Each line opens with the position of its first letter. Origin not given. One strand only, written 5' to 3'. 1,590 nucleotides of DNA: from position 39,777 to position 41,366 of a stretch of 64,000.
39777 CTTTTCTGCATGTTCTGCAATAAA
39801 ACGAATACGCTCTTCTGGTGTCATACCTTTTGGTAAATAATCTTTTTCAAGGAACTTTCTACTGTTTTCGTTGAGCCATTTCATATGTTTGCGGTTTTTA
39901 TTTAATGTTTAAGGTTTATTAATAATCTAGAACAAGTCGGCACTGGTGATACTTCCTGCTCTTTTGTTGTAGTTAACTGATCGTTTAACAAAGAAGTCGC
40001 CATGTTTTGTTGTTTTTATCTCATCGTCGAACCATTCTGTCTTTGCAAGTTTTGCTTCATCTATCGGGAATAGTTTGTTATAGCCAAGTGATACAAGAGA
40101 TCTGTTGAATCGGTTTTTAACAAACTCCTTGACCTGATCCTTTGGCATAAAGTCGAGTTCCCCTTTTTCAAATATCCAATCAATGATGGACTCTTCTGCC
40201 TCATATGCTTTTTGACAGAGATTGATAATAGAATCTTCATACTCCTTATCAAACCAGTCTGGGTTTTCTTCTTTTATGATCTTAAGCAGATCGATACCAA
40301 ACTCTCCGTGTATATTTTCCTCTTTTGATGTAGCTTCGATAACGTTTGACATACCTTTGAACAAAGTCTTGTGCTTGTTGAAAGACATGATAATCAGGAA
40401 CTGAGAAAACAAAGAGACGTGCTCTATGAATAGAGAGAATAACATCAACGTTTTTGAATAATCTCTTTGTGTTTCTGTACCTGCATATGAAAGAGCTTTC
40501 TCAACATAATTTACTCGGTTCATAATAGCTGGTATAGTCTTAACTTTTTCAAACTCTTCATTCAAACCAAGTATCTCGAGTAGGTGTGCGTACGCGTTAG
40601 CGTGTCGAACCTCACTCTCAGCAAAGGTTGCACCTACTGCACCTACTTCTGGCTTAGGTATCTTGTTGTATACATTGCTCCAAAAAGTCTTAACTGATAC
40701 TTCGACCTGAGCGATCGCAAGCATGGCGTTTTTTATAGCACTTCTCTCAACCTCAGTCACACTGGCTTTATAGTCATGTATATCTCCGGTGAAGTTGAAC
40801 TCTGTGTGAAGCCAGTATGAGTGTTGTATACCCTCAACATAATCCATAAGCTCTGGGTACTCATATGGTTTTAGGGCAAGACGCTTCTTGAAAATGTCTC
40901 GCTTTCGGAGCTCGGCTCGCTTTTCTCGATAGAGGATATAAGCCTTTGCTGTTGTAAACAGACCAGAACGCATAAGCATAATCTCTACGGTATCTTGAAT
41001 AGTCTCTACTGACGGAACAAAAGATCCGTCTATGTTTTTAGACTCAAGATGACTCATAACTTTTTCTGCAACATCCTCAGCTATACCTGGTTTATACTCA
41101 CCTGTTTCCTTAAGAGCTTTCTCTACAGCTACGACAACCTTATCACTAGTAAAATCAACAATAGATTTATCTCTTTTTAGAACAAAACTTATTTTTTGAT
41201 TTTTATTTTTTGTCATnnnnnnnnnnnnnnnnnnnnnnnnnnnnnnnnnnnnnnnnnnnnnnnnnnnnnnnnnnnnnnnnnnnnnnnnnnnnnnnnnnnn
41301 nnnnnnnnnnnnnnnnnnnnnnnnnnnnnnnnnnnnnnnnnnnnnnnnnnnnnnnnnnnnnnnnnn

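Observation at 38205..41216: Class I RNR with the ATP-cone on the radical-generating NrdB subunit and a cone-less NrdA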

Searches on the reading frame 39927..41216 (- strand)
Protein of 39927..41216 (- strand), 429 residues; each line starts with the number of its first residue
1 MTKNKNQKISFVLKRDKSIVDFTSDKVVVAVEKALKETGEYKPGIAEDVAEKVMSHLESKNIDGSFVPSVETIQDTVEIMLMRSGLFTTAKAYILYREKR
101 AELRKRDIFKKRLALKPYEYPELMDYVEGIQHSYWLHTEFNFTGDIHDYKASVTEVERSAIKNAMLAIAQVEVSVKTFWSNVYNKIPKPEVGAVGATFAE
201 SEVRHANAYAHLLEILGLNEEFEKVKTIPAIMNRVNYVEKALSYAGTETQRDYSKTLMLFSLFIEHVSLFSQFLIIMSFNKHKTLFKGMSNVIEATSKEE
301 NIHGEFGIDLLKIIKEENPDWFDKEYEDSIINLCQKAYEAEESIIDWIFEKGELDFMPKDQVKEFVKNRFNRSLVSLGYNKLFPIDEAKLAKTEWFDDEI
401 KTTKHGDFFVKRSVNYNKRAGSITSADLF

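Call 3: search_protein_families(library=pfam, proteins=[window:39927-41216:-], max_evalue=0.01)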
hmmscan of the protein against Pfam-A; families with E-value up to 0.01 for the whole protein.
window:39927-41216:- (429 aa): 2 families
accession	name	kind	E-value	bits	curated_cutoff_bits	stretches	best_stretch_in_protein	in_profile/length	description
PF00268.27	Ribonuc_red_sm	-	3.8e-62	210.6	33.6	1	113-386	2-277/281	Ribonucleotide reductase, small chain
PF03477.21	ATP-cone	-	2.2e-19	70.2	25.8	1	11-101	2-87/88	ATP cone domain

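Call 4: search_protein_families(library=ncbifam, proteins=[window:39927-41216:-], max_evalue=0.01)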
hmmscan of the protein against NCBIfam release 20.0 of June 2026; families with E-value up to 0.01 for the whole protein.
window:39927-41216:- (429 aa): 19 families
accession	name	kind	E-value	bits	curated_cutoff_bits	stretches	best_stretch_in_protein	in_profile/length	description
NF007186.0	PRK09614.1-5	equivalog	4.2e-51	173.9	237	1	108-427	7-320/328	ribonucleotide-diphosphate reductase subunit beta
NF009398.0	PRK12759.1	equivalog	3.1e-33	115.4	649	1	114-418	99-397/410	bifunctional gluaredoxin/ribonucleoside-diphosphate reductase subunit beta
NF007184.0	PRK09614.1-3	equivalog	2.7e-27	96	310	1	115-420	35-340/346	ribonucleotide-diphosphate reductase subunit beta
NF005550.0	PRK07209.1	equivalog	4.7e-25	88.3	309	1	116-419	66-377/383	ribonucleotide-diphosphate reductase subunit beta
NF006207.0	PRK08332.1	equivalog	1.4e-17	62.3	2400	1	11-106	5-98/1684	vitamin B12-dependent ribonucleotide reductase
NF005010.0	PRK06406.1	subfamily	2.7e-17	62.3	1125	1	8-106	3-101/771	vitamin B12-dependent ribonucleotide reductase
NF005497.0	PRK07111.1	equivalog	1.1e-16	60.4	764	1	10-106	3-97/746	anaerobic ribonucleoside triphosphate reductase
TIGR04171.1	RNR_1b_NrdF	exception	1.3e-16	60.7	355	1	132-420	23-305/316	class 1b ribonucleoside-diphosphate reductase subunit beta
NF006126.0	PRK08270.1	equivalog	1.1e-15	57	548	1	11-107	4-95/684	ribonucleoside triphosphate reductase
NF009028.0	PRK12364.1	equivalog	3.2e-14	51.9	1377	1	12-175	3-161/842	ribonucleoside-diphosphate reductase subunit alpha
NF005544.0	PRK07207.1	equivalog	1.3e-13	49.7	965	1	9-109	33-139/965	ribonucleoside-diphosphate reductase subunit alpha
NF007183.0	PRK09614.1-2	subfamily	1.4e-12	47.2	320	1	132-418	28-311/327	ribonucleotide-diphosphate reductase subunit beta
NF006732.0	PRK09263.1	equivalog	3.6e-12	45.5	657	1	11-106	4-94/712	anaerobic ribonucleoside-triphosphate reductase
NF009029.0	PRK12365.1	equivalog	3.8e-10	38.4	1350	1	4-106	112-220/1046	ribonucleoside-diphosphate reductase subunit alpha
NF007185.0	PRK09614.1-4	equivalog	4.4e-10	39.3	525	1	129-411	24-297/320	ribonucleotide-diphosphate reductase subunit beta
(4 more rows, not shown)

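Call 5: search_solved_structures(query=window:39927-41216:-, max_evalue=1e-10, show_alignments=2)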
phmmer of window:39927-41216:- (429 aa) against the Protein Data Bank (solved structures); distinct sequences matched with E-value up to 1e-10: 13.
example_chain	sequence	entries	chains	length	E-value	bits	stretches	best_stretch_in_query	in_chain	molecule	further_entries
5olk_A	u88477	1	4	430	1.9e-167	560.5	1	6-429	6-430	Ribonucleoside-diphosphate reductase, beta subunit 1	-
6sf4_A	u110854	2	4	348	4.1e-150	503.5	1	104-429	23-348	Ribonucleoside-diphosphate reductase, beta subunit 1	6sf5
8dq3_A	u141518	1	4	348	1.2e-116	393.4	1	104-429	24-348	Ribonucleoside-diphosphate reductase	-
6cwo_A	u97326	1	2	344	5e-87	295.8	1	107-429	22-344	Ribonucleotide reductase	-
8dq4_A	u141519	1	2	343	8e-87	295.1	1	107-429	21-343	Ribonucleoside-diphosphate reductase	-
8dq5_A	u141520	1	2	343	3.6e-86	292.9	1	107-429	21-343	Ribonucleoside-diphosphate reductase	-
6cwq_A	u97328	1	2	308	2.4e-81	277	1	107-411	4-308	Ribonucleotide reductase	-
6cwp_A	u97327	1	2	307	5.1e-80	272.7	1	107-400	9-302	Ribonucleotide reductase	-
9dws_A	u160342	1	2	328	2.7e-31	112.3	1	114-417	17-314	ribonucleoside-diphosphate reductase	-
2ani_A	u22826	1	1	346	1e-16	64.2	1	117-422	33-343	Ribonucleoside-diphosphate reductase beta subunit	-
1syy_A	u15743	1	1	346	3.7e-16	62.4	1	117-422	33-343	Ribonucleoside-diphosphate reductase beta chain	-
4d8f_A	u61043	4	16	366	4.2e-16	62.2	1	117-422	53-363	Ribonucleoside-diphosphate reductase subunit beta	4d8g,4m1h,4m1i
6y2n_A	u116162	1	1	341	6.2e-16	61.7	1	125-418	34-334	Ribonucleoside-diphosphate reductase subunit beta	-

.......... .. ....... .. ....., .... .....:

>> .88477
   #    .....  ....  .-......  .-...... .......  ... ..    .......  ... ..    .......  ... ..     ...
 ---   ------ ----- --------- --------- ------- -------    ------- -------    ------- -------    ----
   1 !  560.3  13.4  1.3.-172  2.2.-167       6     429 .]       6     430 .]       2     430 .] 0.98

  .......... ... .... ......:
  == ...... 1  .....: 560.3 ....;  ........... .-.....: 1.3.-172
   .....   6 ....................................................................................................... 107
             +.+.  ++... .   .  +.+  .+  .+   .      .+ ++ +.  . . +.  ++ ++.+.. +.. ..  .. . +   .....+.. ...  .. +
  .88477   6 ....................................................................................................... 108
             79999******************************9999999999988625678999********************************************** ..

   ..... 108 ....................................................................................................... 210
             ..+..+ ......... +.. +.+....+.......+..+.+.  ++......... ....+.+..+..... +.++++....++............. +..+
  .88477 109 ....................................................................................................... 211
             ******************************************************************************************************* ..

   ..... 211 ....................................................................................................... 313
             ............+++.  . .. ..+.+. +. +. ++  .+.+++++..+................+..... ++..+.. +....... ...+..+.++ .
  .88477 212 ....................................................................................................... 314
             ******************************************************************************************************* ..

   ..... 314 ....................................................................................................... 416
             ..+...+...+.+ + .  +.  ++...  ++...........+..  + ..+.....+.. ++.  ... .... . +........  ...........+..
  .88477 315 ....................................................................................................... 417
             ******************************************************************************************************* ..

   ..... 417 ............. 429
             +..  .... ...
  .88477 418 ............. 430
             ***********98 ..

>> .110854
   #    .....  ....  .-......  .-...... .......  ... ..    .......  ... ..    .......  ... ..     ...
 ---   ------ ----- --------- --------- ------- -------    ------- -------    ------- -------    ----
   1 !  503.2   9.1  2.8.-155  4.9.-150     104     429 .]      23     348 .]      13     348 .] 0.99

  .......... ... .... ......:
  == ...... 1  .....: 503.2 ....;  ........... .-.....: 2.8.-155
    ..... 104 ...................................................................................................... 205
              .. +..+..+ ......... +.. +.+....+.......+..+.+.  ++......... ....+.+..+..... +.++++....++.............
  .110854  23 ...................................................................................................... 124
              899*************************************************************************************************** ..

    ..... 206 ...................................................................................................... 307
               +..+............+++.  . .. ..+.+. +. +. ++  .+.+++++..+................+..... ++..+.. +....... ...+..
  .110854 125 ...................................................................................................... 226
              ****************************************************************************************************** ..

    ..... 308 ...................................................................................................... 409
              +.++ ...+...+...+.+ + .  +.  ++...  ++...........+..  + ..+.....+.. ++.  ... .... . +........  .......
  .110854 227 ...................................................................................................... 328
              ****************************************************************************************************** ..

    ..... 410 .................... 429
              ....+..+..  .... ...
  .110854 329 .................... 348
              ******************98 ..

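Call 7: find_homologous_proteins(query=window:39927-41216:-, max_evalue=1e-20)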
Query window:39927-41216:- (429 aa): 8000 proteins with E <= 1e-20 among 8000 candidates; the best 120 are listed.
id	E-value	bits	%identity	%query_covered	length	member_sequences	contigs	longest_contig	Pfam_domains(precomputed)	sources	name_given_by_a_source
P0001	8.6e-275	929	98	100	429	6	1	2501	PF00268.28,PF03477.22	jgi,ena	-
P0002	1.0e-268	909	95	100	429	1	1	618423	PF00268.28,PF03477.22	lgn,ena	-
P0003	2.6e-224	763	76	100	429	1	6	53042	PF00268.28,PF03477.22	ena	-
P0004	5.6e-224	762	76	100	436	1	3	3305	PF00268.28,PF03477.22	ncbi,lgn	-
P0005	2.4e-223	760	76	100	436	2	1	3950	PF00268.28,PF03477.22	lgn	-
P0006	9.2e-221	751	76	100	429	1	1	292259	PF00268.28,PF03477.22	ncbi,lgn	ncbi:MAG: ribonucleotide-diphosphate reductase subunit beta [Patescibacteria group bacterium]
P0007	9.7e-221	751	76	100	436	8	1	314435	PF00268.28,PF03477.22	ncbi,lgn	-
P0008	2.2e-219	747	76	100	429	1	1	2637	PF00268.28,PF03477.22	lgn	-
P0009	3.2e-219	746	75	100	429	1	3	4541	PF00268.28,PF03477.22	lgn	-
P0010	1.5e-218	744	77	100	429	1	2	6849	PF00268.28,PF03477.22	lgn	-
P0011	5.5e-217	739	75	100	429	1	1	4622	PF00268.28,PF03477.22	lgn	-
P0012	5.6e-217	739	74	100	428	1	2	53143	PF00268.28,PF03477.22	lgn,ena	-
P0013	1.1e-216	738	76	100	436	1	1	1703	PF00268.28,PF03477.22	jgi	jgi:ribonucleoside-diphosphate reductase beta chain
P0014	1.1e-216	738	74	100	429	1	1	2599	PF00268.28,PF03477.22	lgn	-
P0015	1.4e-216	737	76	100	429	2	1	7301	PF00268.28,PF03477.22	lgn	-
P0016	4.6e-216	736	75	100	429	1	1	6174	PF00268.28,PF03477.22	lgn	-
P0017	4.9e-216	735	75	100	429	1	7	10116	PF00268.28,PF03477.22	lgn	-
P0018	5.6e-216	735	75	100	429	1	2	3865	PF00268.28,PF03477.22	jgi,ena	jgi:ribonucleoside-diphosphate reductase beta chain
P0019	1.8e-214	730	75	100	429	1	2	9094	PF00268.28,PF03477.22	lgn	-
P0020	2.6e-213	726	74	100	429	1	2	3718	PF00268.28,PF03477.22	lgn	-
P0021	2.9e-213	726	74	100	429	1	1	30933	PF00268.28,PF03477.22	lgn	-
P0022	1.5e-212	724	74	99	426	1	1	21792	PF00268.28,PF03477.22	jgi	jgi:ribonucleoside-diphosphate reductase beta chain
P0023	4.8e-212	722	73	99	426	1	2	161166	PF00268.28,PF03477.22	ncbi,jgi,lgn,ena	jgi:ribonucleoside-diphosphate reductase beta chain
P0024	2.3e-210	717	73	99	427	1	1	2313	PF00268.28,PF03477.22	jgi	jgi:ribonucleoside-diphosphate reductase beta chain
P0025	4.1e-210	716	74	100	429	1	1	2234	PF00268.28,PF03477.22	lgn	-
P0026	6.4e-209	712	72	100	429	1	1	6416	PF00268.28,PF03477.22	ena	-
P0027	6.7e-209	712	72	100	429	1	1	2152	PF00268.28,PF03477.22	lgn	-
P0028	2.3e-208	710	73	100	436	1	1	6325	PF00268.28,PF03477.22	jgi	jgi:ribonucleoside-diphosphate reductase beta chain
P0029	8.5e-208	708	72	99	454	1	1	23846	PF00268.28,PF03477.22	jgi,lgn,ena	-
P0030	4.1e-207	706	-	-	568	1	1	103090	PF00268.28,PF03477.22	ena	-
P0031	1.5e-206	704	72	100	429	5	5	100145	PF00268.28,PF03477.22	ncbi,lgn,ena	-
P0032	2.0e-205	701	71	99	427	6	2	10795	PF00268.28,PF03477.22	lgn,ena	-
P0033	2.5e-205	700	72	99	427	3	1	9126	PF00268.28,PF03477.22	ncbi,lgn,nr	ncbi:ribonucleotide-diphosphate reductase subunit beta [Arenimonas sp.]|nr:ribonucleotide-diphosphat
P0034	5.1e-205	699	71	99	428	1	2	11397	PF00268.28,PF03477.22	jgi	jgi:ribonucleoside-diphosphate reductase beta chain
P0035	1.6e-204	698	71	100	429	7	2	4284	PF00268.28,PF03477.22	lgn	-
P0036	3.3e-204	697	72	99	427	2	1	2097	PF00268.28,PF03477.22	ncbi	-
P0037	7.3e-202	689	70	99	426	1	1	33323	PF00268.28,PF03477.22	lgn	-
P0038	2.1e-201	687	70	100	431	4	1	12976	PF00268.28,PF03477.22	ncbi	-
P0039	4.8e-201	686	71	99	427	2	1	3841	PF00268.28,PF03477.22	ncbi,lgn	-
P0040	1.1e-197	675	68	99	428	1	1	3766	PF00268.28,PF03477.22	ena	-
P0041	2.6e-196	670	68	99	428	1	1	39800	PF00268.28,PF03477.22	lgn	-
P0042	4.5e-194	663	68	99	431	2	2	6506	PF00268.28,PF03477.22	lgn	-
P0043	6.0e-194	663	67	99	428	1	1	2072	PF00268.28,PF03477.22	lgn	-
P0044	1.6e-193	661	68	97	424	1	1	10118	PF00268.28,PF03477.22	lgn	-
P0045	6.1e-192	656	66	99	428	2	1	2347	PF00268.28,PF03477.22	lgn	-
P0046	4.8e-185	633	67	98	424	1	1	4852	PF00268.28,PF03477.22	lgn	-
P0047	8.3e-185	633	68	99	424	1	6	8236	PF00268.28,PF03477.22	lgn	-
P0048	2.3e-184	631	68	98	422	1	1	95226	PF00268.28,PF03477.22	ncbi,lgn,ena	-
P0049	1.1e-183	629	68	98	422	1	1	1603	PF00268.28,PF03477.22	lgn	-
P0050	6.4e-183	626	64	99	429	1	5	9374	PF00268.28,PF03477.22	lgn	-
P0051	2.0e-182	625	55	98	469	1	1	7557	PF00268.28,PF03477.22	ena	-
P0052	7.8e-182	623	64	100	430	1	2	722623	PF00268.28,PF03477.22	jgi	jgi:ribonucleoside-diphosphate reductase beta chain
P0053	3.0e-181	621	67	98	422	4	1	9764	PF00268.28,PF03477.22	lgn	-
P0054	5.8e-181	620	67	98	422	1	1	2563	PF00268.28,PF03477.22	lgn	-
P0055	7.0e-181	620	64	100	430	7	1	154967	PF00268.28,PF03477.22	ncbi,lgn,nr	ncbi:MAG: ribonucleotide-diphosphate reductase subunit beta [Candidatus Pacebacteria bacterium]|nr:r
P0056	1.5e-180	619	62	100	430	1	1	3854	PF00268.28,PF03477.22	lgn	-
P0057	1.5e-180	619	63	100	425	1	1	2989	PF00268.28,PF03477.22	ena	-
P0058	2.8e-180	618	64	100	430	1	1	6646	PF00268.28,PF03477.22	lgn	-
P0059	2.8e-180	618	66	98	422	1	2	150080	PF00268.28,PF03477.22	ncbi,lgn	-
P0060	9.0e-180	616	63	100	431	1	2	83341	PF00268.28,PF03477.22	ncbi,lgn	-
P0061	2.1e-179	615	63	100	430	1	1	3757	PF00268.28,PF03477.22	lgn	-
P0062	2.3e-179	615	63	100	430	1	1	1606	PF00268.28,PF03477.22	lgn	-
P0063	4.7e-179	614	66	98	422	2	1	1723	PF00268.28,PF03477.22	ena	-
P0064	6.5e-179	613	66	97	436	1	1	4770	PF00268.28,PF03477.22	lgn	-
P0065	3.2e-178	611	63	100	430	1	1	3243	PF00268.28,PF03477.22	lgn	-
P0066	1.8e-177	608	63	100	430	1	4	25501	PF00268.28,PF03477.22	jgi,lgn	jgi:ribonucleoside-diphosphate reductase beta chain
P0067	2.9e-177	608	62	100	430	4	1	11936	PF00268.28,PF03477.22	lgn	-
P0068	3.0e-177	608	63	100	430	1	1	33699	PF00268.28,PF03477.22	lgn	-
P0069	3.1e-177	608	63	100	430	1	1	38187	PF00268.28,PF03477.22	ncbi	-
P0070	5.1e-177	607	64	97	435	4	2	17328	PF00268.28,PF03477.22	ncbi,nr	ncbi:MAG: ribonucleotide-diphosphate reductase subunit beta [Candidatus Pacebacteria bacterium]|nr:r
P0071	5.8e-177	607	63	100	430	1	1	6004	PF00268.28,PF03477.22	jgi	jgi:ribonucleoside-diphosphate reductase beta chain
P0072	1.3e-176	606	63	100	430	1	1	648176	PF00268.28,PF03477.22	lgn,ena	-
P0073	4.3e-176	604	64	97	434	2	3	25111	PF00268.28,PF03477.22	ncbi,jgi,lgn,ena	ncbi:MAG TPA: ribonucleotide-diphosphate reductase subunit beta [Candidatus Paceibacterota bacterium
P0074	6.2e-176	603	62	100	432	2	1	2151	PF00268.28,PF03477.22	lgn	-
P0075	1.5e-175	602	62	98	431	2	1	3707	PF00268.28,PF03477.22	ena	-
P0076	2.2e-175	602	63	100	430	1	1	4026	PF00268.28,PF03477.22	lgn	-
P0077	5.7e-175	600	63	100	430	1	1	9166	PF00268.28,PF03477.22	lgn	-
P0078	7.2e-175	600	62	98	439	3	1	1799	PF00268.28,PF03477.22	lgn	-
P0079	1.0e-174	599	62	100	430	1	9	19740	PF00268.28,PF03477.22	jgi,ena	-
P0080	1.4e-174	599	62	100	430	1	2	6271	PF00268.28,PF03477.22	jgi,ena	-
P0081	2.3e-174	598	62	100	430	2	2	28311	PF00268.28,PF03477.22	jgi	jgi:ribonucleoside-diphosphate reductase beta chain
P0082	2.5e-174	598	63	100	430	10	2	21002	PF00268.28,PF03477.22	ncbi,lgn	-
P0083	2.7e-174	598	62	100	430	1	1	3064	PF00268.28,PF03477.22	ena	-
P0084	3.7e-174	598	62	100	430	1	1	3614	PF00268.28,PF03477.22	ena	-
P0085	4.1e-174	597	62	100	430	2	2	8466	PF00268.28,PF03477.22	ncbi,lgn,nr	ncbi:MAG: ribonucleotide-diphosphate reductase subunit beta [Candidatus Levybacteria bacterium]|nr:r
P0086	4.2e-174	597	61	100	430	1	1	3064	PF00268.28,PF03477.22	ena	-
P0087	5.1e-174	597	62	98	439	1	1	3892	PF00268.28,PF03477.22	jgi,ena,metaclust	metaclust:\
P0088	5.9e-174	597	63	98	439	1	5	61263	PF00268.28,PF03477.22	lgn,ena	-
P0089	7.7e-174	597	62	98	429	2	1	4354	PF00268.28,PF03477.22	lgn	-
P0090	1.7e-173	595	61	100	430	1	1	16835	PF00268.28,PF03477.22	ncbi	-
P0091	3.9e-173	594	62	100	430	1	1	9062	PF00268.28,PF03477.22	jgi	jgi:ribonucleoside-diphosphate reductase beta chain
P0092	5.6e-173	594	62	97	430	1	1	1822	PF00268.28,PF03477.22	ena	-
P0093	6.8e-173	593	62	99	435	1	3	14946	PF00268.28,PF03477.22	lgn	-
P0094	8.8e-173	593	61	100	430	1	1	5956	PF00268.28,PF03477.22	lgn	-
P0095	1.0e-172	593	62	97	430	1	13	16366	PF00268.28,PF03477.22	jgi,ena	-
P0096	2.7e-172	591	60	98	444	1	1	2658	PF00268.28,PF03477.22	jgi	-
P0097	2.7e-172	591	62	99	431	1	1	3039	PF00268.28,PF03477.22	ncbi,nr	ncbi:ribonucleotide-diphosphate reductase subunit beta [Candidatus Nomurabacteria bacterium]|nr:ribo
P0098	2.9e-172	591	61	98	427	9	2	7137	PF00268.28,PF03477.22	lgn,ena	-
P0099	3.0e-172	591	62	99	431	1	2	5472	PF00268.28,PF03477.22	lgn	-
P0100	4.6e-172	591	62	99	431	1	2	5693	PF00268.28,PF03477.22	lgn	-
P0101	5.2e-172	591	61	100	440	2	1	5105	PF00268.28,PF03477.22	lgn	-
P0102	5.5e-172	590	62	99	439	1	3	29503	PF00268.28,PF03477.22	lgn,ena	-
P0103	5.9e-172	590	62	100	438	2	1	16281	PF00268.28,PF03477.22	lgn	-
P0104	7.0e-172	590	61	99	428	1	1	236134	PF00268.28,PF03477.22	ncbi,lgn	-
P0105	1.0e-171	590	62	99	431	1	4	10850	PF00268.28,PF03477.22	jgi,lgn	jgi:ribonucleoside-diphosphate reductase beta chain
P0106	1.2e-171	589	63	98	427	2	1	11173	PF00268.28,PF03477.22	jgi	-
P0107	1.2e-171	589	62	98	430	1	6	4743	PF00268.28,PF03477.22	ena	-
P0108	1.4e-171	589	62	99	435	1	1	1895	PF00268.28,PF03477.22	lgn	-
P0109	2.1e-171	589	63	97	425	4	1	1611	PF00268.28,PF03477.22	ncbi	-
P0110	2.1e-171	589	60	99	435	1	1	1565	PF00268.28,PF03477.22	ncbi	-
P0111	2.5e-171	588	62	98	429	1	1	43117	PF00268.28,PF03477.22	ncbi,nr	ncbi:ribonucleotide-diphosphate reductase subunit beta [Candidatus Nomurabacteria bacterium]|nr:ribo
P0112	3.1e-171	588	63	97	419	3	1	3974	PF00268.28,PF03477.22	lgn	-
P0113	4.1e-171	588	63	100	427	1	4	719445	PF00268.28,PF03477.22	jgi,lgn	-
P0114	4.2e-171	588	62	97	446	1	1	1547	PF00268.28,PF03477.22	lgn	-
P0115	4.3e-171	587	62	98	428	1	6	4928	PF00268.28,PF03477.22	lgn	-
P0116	4.5e-171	587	62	97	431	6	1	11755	PF00268.28,PF03477.22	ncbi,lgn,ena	-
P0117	4.9e-171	587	61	100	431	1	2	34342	PF00268.28,PF03477.22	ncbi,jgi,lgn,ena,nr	ncbi:MAG: ribonucleotide-diphosphate reductase subunit beta [Candidatus Pacebacteria bacterium]|jgi:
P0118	5.0e-171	587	61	100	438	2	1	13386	PF00268.28,PF03477.22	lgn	-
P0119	7.3e-171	587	61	100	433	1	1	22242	PF00268.28,PF03477.22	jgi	-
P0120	9.1e-171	586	61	98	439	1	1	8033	PF00268.28,PF03477.22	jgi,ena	-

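Call 8: find_related_loci(query=window:39927-41216:-, collection=genome_contigs, flank=6000)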
Query window:39927-41216:- (429 aa) in genome_contigs; peptide patterns used: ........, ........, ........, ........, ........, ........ (x = any residue, [..] = any of these).
69 stretches matched a pattern, but none encodes a relative of the query by tblastn (E <= 1e-3).

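Call 20: find_encoding_contigs(protein=P0002, flank=10000, max_places=3)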
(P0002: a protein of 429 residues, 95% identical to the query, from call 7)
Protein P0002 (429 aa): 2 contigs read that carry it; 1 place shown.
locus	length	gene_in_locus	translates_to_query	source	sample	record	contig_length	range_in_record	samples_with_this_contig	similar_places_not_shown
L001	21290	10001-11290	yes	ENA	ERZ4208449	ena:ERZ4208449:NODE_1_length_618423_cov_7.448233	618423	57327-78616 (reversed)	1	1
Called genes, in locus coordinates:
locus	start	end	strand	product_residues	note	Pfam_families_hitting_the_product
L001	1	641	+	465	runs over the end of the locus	-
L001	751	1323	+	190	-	PF03703:bPH_2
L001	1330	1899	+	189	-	PF01569:PAP2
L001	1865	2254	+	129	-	PF06210:DUF1003 (weak), PF06103:DUF948 (faint)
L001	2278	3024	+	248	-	PF04402:SIMPL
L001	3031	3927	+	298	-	PF04402:SIMPL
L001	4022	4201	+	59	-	PF00584:SecE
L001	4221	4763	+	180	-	PF02357:NusG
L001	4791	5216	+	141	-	PF03946:Ribosomal_L11_N, PF00298:Ribosomal_L11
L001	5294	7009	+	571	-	PF01471:PG_binding_1 (weak)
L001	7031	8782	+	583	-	PF03485:Arg_tRNA_synt_N, PF00750:tRNA-synt_1d, PF05746:DALR_1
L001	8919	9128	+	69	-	-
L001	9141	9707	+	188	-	PF00717:Peptidase_S24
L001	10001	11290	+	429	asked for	PF03477:ATP-cone, PF00268:Ribonuc_red_sm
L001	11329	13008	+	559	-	PF00317:Ribonuc_red_lgN (weak), PF02867:Ribonuc_red_lgC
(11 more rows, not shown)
